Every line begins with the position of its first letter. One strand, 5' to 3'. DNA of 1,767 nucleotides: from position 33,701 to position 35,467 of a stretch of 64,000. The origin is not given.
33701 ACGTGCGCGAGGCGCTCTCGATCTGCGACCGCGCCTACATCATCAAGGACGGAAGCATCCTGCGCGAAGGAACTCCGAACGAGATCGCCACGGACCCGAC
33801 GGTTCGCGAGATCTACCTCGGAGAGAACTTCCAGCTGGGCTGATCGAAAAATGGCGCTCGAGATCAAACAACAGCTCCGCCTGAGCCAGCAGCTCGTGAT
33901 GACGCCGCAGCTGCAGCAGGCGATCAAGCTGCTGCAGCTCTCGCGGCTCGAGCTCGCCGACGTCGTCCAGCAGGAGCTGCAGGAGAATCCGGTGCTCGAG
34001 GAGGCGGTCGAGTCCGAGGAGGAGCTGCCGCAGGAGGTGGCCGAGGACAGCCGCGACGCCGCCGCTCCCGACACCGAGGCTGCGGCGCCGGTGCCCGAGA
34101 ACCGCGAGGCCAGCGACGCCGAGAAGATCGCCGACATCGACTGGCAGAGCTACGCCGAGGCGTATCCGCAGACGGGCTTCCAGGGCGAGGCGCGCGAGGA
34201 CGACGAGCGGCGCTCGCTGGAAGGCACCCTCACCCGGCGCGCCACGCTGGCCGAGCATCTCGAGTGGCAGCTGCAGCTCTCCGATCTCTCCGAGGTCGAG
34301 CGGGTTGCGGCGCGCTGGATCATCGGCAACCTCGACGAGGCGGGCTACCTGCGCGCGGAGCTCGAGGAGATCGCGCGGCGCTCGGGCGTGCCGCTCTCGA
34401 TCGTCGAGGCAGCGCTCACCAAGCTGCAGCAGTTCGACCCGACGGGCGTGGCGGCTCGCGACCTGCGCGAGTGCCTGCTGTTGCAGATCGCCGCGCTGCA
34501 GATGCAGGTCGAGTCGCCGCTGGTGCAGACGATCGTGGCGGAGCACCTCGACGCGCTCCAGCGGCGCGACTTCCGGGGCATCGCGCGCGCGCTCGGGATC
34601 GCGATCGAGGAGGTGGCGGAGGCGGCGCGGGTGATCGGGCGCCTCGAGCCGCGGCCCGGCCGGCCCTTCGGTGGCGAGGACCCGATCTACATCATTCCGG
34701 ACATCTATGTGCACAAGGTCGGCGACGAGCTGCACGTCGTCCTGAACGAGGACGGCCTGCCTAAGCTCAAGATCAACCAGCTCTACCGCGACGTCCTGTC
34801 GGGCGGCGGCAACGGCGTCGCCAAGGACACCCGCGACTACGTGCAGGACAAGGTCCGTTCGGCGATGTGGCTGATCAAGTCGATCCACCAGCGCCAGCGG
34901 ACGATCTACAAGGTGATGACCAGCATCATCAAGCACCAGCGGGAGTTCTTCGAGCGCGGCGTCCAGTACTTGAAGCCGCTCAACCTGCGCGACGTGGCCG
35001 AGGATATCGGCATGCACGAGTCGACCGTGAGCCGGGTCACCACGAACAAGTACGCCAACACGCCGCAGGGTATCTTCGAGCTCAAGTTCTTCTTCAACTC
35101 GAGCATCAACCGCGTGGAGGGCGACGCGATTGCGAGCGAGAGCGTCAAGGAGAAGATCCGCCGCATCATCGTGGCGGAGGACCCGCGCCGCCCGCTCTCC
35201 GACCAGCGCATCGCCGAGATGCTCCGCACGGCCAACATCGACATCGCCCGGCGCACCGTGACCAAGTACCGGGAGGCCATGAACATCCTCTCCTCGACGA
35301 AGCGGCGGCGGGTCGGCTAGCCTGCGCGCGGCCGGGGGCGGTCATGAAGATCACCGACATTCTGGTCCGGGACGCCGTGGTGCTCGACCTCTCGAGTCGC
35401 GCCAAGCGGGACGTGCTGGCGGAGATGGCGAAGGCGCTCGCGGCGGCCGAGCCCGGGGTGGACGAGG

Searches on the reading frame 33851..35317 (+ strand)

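Call 51: search_protein_families(library=pfam, proteins=[window:33851-35317:+], max_evalue=0.00001)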
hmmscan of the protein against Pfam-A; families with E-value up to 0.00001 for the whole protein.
window:33851-35317:+ (489 aa): 3 families
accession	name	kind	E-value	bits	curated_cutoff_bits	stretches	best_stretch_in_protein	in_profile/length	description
PF04963.19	Sigma54_CBD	-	2.8e-62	210.2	22.9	1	124-312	3-185/185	Sigma-54 factor, core binding domain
PF04552.19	Sigma54_DBD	-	6e-62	208.5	22.8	1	329-487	2-160/160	Sigma-54, DNA binding domain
PF00309.25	Sigma54_AID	-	5.5e-18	65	23.8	1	6-51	1-46/46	Sigma-54 factor, Activator interacting domain (AID)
